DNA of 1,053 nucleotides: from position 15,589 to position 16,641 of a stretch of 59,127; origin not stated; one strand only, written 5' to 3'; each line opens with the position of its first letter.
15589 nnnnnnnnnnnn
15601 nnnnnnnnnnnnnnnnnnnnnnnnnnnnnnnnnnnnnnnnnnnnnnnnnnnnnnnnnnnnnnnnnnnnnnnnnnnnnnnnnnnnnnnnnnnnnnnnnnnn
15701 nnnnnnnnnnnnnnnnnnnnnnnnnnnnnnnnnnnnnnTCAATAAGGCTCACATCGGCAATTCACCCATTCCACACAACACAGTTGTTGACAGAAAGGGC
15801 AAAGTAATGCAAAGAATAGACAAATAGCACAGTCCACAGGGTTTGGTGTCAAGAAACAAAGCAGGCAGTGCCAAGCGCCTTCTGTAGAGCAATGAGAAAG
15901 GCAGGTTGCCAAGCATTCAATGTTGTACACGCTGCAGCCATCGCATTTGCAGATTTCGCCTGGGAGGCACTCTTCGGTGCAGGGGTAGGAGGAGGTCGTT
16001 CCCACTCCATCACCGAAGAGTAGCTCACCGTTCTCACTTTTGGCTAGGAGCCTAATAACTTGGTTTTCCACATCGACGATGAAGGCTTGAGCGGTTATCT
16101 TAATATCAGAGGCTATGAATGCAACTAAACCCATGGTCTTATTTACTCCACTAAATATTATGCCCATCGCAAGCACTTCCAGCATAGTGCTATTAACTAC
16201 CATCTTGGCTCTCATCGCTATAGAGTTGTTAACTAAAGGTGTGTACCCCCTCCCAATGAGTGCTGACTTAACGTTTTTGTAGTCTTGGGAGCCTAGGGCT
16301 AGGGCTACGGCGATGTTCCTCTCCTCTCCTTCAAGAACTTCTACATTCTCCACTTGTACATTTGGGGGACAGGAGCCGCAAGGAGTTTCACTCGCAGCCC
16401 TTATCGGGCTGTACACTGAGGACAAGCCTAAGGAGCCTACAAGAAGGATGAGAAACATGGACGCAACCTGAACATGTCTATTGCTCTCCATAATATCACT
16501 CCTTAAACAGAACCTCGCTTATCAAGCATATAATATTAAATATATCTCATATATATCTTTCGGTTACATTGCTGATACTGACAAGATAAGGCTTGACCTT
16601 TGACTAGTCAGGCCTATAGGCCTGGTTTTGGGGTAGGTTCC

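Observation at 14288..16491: Candidate archaeocin (halocin C8-like) cluster: 18-Cys secreted precursor + 2-TM protein + thioredoxin-DsbD fusion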

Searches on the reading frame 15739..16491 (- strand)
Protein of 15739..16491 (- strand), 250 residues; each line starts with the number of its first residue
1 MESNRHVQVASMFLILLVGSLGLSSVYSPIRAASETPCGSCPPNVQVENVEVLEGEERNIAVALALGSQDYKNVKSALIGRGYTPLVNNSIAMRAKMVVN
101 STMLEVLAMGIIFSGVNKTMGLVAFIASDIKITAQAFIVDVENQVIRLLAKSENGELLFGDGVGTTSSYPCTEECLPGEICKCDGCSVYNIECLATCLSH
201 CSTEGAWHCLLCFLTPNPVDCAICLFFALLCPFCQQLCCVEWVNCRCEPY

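Call 4: search_protein_families(library=pfam, proteins=[window:15739-16491:-], max_evalue=1)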
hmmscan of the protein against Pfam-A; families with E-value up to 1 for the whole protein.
window:15739-16491:- (250 aa): 0 families

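Call 5: search_protein_families(library=ncbifam, proteins=[window:15739-16491:-], max_evalue=1)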
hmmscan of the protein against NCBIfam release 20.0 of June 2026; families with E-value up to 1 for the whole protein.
window:15739-16491:- (250 aa): 0 families

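Call 6: find_homologous_proteins(query=window:15739-16491:-, max_evalue=0.01)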
Query window:15739-16491:- (250 aa): 1 proteins with E <= 0.01 among 1620 candidates.
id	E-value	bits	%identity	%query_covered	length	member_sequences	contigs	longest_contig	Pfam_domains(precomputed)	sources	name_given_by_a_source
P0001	1.0e-163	561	100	100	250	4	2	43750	-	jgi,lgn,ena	-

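Call 9: find_encoding_contigs(protein=window:15739-16491:-, flank=10000, max_places=10)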
Protein window:15739-16491:- (250 aa): 23 contigs read that carry it; 10 places shown.
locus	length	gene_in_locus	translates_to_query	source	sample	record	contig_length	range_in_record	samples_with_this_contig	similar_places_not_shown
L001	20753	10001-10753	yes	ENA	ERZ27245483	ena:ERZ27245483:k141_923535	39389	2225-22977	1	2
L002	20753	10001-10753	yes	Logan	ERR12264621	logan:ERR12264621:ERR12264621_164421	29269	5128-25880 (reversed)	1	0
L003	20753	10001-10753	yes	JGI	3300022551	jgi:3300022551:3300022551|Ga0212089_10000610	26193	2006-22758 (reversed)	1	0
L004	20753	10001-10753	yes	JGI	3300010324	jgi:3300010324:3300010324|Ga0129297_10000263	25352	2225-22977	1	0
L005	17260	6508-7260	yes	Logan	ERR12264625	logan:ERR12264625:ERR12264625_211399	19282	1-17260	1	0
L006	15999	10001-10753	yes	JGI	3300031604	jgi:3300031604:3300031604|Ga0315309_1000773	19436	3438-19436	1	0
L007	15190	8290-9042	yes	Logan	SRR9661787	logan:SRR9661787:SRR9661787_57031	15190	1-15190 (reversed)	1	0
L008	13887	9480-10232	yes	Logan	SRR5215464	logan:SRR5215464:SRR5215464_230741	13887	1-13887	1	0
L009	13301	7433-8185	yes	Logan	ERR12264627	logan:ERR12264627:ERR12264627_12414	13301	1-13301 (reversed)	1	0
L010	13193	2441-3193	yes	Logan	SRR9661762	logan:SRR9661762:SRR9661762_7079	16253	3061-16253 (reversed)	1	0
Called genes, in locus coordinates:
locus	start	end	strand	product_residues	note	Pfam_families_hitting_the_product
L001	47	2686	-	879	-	PF03104:DNA_pol_B_exo1, PF00136:DNA_pol_B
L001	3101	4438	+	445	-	PF01189:Methyltr_RsmB-F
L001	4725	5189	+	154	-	PF03684:UPF0179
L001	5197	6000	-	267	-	PF00254:FKBP_C, PF22199:FKBP26_IF, PF18046:FKBP26_C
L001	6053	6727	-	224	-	PF00149:Metallophos, PF12850:Metallophos_2, PF14582:Metallophos_3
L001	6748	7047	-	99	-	PF00708:Acylphosphatase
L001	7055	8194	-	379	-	PF00266:Aminotran_5, PF01212:Beta_elim_lyase (weak), PF01041:DegT_DnrJ_EryC1 (weak), PF00155:Aminotran_1_2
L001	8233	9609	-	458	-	PF00206:Lyase_1, PF10397:ADSL_C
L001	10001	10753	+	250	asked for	-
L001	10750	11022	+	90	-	-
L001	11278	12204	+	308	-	PF11139:SfLAP (weak)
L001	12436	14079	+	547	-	PF00920:ILVD_EDD_N, PF24877:ILV_EDD_C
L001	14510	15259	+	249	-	PF00850:Hist_deacetyl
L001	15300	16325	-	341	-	PF01408:GFO_IDH_MocA, PF03447:NAD_binding_3 (weak), PF22725:GFO_IDH_MocA_C3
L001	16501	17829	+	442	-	-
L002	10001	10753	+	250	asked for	-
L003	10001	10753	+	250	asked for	-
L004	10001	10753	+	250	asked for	-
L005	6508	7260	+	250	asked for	-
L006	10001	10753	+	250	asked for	-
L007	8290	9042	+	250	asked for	-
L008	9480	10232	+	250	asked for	-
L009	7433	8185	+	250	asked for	-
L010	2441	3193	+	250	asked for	-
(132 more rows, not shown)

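Call 11: search_solved_structures(query=window:15739-16491:-, max_evalue=10)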
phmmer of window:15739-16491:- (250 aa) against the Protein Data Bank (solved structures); distinct sequences matched with E-value up to 10: 18.
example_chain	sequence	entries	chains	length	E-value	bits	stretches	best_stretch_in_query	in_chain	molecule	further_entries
8xu6_A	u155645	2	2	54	0.053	16.5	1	169-212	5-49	Zinc finger MYND domain-containing protein 11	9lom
9m0u_A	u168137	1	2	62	0.061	16.3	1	169-212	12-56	Zinc finger MYND domain-containing protein 11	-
5hbn_A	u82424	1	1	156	0.085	15.8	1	55-155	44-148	Negative regulator of genetic competence ClpC/MecB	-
8otk_A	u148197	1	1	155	0.1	15.5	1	55-155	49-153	ATP-dependent Clp protease ATP-binding subunit ClpC / Negative regulator of tic competence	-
8b3s_Z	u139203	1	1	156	0.1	15.5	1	54-155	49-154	ATP-dependent Clp protease ATP-binding subunit ClpC / Negative regulator of tic competence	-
2y1r_A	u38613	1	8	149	0.11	15.5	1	54-155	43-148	NEGATIVE REGULATOR OF GENETIC COMPETENCE CLPC/MECB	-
3pxg_A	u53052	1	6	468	0.14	15.1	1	55-161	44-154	Negative regulator of genetic competence ClpC/MecB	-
8ykr_B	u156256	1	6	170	0.23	14.4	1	149-210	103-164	Ferritin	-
3pxi_A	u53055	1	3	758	0.32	13.9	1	55-161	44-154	Negative regulator of genetic competence ClpC/MecB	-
3j3r_A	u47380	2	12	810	0.36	13.8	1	55-161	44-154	Negative regulator of genetic competence ClpC/MecB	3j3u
3j3t_A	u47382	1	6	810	0.36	13.8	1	55-161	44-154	Negative regulator of genetic competence ClpC/MecB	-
3j3s_A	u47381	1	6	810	0.36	13.8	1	55-161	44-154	Negative regulator of genetic competence ClpC/MecB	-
7abr_A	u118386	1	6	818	0.36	13.7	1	55-161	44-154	Negative regulator of genetic competence ClpC/MecB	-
2k77_A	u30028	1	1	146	0.47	13.4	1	54-123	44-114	Negative regulator of genetic competence clpC/mecB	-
2y1q_A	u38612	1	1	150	0.63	13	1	54-155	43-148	NEGATIVE REGULATOR OF GENETIC COMPETENCE CLPC/MECB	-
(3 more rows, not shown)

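Call 14: search_protein_representatives(protein=window:15739-16491:-)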
Query: 250 residues. Proteins with E-value up to 0.001 (for the whole library): 23; up to 1e-10: 8; up to 1e-30: 1. The best 23 are listed.
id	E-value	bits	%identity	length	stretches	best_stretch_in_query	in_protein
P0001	3.2e-164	561.0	100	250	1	1-250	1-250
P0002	2.1e-23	99.7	37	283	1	6-239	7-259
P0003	2.7e-19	86.3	44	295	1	7-183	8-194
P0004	3.1e-15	73.0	31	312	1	7-238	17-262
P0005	1.5e-12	64.2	33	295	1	3-248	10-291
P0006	6.1e-12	62.2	29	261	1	41-246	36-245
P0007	3.2e-11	59.8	32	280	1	7-249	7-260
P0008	4.6e-11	59.3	30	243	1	30-243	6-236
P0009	8.2e-10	55.2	31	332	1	3-202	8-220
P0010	1.5e-09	54.3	34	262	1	49-249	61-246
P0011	1.8e-09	54.1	34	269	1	7-193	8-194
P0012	3.7e-09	53.0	34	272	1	31-247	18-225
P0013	2.3e-08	50.5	33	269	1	36-227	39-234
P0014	3.0e-08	50.1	32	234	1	10-214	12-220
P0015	5.1e-08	49.3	23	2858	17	20-96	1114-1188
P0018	4.6e-06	42.9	30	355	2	36-250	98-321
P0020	1.6e-05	41.1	29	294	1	38-245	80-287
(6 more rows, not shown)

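Call 21: find_homologous_proteins(query=A1, max_evalue=0.001)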
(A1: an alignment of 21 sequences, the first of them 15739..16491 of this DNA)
Query A1 (21 sequences) (250 aa, profile of the alignment): 2 proteins with E <= 0.001 among 8000 candidates.
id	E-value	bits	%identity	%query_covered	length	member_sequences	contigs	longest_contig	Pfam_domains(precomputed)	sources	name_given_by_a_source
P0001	7.1e-64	234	100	100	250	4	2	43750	-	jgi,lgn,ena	-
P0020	2.3e-51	193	27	79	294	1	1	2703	-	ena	-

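Call 22: find_encoding_contigs(protein=P0002, flank=6000, max_places=3)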
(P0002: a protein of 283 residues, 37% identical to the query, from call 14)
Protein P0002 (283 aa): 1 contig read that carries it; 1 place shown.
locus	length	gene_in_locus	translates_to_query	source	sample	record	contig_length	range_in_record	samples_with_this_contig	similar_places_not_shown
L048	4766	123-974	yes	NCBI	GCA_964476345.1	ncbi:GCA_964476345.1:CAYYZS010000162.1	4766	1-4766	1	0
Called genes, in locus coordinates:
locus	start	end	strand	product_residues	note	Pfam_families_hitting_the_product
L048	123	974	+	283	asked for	-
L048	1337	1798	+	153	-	-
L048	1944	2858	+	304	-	PF11139:SfLAP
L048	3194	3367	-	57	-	-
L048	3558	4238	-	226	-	PF00156:Pribosyltran, PF14681:UPRTase (weak)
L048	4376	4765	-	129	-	?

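Call 24: find_encoding_contigs(protein=P0004, flank=6000, max_places=2)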
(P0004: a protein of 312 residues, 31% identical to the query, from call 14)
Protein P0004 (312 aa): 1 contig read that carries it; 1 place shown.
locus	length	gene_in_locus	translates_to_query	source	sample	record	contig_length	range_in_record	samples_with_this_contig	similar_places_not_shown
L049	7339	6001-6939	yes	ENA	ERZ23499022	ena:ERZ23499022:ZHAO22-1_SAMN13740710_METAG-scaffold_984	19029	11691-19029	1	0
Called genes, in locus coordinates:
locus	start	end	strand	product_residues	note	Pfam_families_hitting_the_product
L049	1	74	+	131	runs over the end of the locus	-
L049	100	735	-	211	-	PF02475:TRM5-TYW2_MTfase (weak), PF01170:UPF0020, PF06325:PrmA, PF05175:MTS, PF12847:Methyltransf_18 (weak), PF01596:Methyltransf_3 (weak), PF13847:Methyltransf_31, PF13649:Methyltransf_25, +3 more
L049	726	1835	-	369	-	PF00070:Pyr_redox (weak), PF00890:FAD_binding_2 (weak), PF01266:DAO (weak), PF07992:Pyr_redox_2, PF12831:FAD_oxidored (weak), PF13450:NAD_binding_8 (weak), PF13738:Pyr_redox_3 (faint)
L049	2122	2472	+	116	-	-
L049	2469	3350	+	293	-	PF02754:CCG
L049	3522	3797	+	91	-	PF07760:DUF1616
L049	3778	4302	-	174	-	PF07760:DUF1616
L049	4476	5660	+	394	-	PF06032:S-Me-THD_N, PF20906:S-Me-THD_C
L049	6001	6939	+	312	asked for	-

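Call 25: find_encoding_contigs(protein=P0006, flank=6000, max_places=2)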
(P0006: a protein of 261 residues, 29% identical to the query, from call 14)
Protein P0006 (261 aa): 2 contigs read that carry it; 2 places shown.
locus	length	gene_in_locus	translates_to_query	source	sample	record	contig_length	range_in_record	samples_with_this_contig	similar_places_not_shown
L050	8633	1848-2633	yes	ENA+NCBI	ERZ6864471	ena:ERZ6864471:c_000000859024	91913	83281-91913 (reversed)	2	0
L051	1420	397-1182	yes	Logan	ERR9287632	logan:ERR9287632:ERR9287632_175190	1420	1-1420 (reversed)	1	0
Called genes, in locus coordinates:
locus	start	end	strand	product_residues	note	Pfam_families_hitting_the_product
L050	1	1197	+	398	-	?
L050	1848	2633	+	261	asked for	-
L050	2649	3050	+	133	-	-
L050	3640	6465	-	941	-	-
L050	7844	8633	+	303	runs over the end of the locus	PF01261:AP_endonuc_2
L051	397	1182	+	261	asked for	-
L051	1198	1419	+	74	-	?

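Call 26: find_encoding_contigs(protein=P0008, flank=6000, max_places=2)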
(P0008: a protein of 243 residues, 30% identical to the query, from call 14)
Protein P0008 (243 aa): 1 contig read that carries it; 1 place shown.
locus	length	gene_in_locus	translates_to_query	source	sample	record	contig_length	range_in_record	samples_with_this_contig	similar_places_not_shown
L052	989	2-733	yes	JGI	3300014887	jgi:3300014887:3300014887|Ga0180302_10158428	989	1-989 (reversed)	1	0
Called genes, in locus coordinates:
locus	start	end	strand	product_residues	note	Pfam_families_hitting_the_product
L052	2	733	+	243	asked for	?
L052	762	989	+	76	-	?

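Call 27: find_encoding_contigs(protein=P0014, flank=6000, max_places=2)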
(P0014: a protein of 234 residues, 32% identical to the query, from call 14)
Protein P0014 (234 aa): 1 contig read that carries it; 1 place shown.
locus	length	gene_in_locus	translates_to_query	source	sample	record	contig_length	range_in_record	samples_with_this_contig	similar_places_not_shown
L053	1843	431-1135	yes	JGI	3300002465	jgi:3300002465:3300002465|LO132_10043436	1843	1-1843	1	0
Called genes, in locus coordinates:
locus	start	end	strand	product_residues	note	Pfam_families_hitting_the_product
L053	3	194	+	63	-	?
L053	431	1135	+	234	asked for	-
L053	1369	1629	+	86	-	-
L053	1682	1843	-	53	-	?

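Call 30: list_cluster_members(proteins=[window:15739-16491:-, window:15470-15742:-, window:14288-15214:-, window:14288-15274:-, window:12413-14056:-, window:16883-18259:+])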
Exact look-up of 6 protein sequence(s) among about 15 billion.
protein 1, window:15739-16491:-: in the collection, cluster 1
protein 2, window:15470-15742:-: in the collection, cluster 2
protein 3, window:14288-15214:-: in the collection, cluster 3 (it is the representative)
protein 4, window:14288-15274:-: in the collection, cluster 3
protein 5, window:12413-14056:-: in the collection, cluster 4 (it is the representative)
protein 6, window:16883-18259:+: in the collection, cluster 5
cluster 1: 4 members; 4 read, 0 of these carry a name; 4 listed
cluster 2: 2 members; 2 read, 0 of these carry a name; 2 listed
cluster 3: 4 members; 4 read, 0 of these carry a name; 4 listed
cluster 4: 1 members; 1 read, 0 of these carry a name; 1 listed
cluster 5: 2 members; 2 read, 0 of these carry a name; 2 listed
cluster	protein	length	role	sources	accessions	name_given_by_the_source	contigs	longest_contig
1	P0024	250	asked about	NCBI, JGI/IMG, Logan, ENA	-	-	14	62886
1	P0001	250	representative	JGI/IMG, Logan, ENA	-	-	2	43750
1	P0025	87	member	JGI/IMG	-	-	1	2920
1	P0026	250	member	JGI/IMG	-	-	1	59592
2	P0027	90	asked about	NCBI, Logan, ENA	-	-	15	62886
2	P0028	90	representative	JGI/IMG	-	-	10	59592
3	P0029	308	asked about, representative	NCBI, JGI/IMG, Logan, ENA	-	-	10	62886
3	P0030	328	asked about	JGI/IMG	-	-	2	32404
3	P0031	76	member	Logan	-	-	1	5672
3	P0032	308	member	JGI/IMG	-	-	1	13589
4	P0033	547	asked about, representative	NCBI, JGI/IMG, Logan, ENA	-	-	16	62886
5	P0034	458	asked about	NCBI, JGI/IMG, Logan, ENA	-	-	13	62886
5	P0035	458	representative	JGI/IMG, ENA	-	-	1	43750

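Call 34: search_protein_families(library=ncbifam, alignment_id=A1, max_evalue=1)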
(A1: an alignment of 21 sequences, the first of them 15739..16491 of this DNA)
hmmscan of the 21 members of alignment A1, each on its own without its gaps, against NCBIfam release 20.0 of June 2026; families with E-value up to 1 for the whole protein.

A. member 1, window:15739-16491:- (250 aa): 0 families

B. families by the number of members that match (of 21 scanned): 9 families
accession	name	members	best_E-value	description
NF008035.0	PRK10767.1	1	0.016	molecular chaperone DnaJ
TIGR04201.1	Myxo_Cys_RPT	1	0.035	Cys-rich repeat-containing protein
NF011859.0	PRK15331.1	1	0.088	type III secretion system translocator chaperone SicA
TIGR00453.1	ispD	1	0.093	2-C-methyl-D-erythritol 4-phosphate cytidylyltransferase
NF011424.0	PRK14851.1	1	0.11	hypothetical protein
NF045775.1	acetoin_reg_AlsR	1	0.16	acetoin biosynthesis transcriptional regulator AlsR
NF050014.1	HpsJ_like_B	1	0.18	hormogonium polysaccharide biosynthesis protein HpsJ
NF038305.1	HpsJ_fam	1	0.19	HpsJ family protein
TIGR04483.1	D_pro_red_PrdB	1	0.26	D-proline reductase (dithiol) protein PrdB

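Call 35: search_protein_families(library=pfam, alignment_id=A1, max_evalue=1)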
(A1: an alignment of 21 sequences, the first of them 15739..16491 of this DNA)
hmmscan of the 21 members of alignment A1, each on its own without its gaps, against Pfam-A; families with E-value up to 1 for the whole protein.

A. member 1, window:15739-16491:- (250 aa): 0 families

B. families by the number of members that match (of 21 scanned): 15 families
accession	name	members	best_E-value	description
PF19607.4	DUF6112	1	0.0012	Family of unknown function (DUF6112)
PF16270.11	DUF4923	1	0.013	Lipocalin-like domain (DUF4923)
PF04306.18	DUF456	1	0.078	Protein of unknown function (DUF456)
PF03964.20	Chorion_2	1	0.099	Chorion family 2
PF06040.16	Adeno_E3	1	0.15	Adenovirus E3 protein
PF19750.4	DUF6237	1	0.18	Family of unknown function (DUF6237)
PF01128.25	IspD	1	0.18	2-C-methyl-D-erythritol 4-phosphate cytidylyltransferase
PF06679.17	DUF1180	1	0.18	Membrane protein FAM174-like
PF00565.23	SNase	1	0.21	Staphylococcal nuclease homologue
PF00352.27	TBP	1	0.21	Transcription factor TFIID (or TATA-binding protein, TBP)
PF00076.28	RRM_1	1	0.26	RNA recognition motif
PF21289.3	EDC4_C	1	0.27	Enhancer of mRNA-decapping protein 4, C-terminal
PF08823.16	PG_binding_2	1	0.37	Putative peptidoglycan binding domain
PF17638.7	UL42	1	0.49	HCMV UL42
PF16070.11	Ig_TMEM132_4th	1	0.53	TMEM132 fourth domain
